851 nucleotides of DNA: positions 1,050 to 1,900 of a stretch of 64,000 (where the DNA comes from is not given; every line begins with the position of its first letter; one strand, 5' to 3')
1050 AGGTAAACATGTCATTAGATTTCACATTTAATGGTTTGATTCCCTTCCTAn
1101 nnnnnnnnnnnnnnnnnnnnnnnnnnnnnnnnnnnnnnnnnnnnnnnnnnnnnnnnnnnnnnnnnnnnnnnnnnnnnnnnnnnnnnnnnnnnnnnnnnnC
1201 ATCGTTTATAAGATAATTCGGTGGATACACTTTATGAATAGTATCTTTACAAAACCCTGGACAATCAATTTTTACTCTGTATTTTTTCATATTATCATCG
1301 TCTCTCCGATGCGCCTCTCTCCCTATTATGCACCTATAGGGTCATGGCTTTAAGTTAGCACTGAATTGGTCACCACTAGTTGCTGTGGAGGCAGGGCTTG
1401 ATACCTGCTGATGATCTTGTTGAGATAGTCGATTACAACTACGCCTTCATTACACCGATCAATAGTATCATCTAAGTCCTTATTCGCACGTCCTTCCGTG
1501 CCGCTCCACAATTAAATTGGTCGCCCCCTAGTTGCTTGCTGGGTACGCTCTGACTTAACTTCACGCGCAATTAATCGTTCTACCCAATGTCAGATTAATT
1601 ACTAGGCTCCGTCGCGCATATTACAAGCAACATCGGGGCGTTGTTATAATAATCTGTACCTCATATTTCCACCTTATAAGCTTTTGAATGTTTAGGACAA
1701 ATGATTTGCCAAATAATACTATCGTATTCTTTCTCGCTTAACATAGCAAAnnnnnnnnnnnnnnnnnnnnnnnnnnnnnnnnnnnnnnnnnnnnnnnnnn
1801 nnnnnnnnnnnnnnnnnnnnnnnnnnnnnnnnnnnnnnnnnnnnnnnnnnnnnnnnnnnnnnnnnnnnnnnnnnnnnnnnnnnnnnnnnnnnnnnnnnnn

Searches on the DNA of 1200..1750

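Call 76: search_rna_families(source=window, start=1200, end=1750, threshold=evalue, max_evalue=5)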
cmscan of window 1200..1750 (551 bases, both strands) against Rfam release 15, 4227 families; matches with E-value up to 5: 0.
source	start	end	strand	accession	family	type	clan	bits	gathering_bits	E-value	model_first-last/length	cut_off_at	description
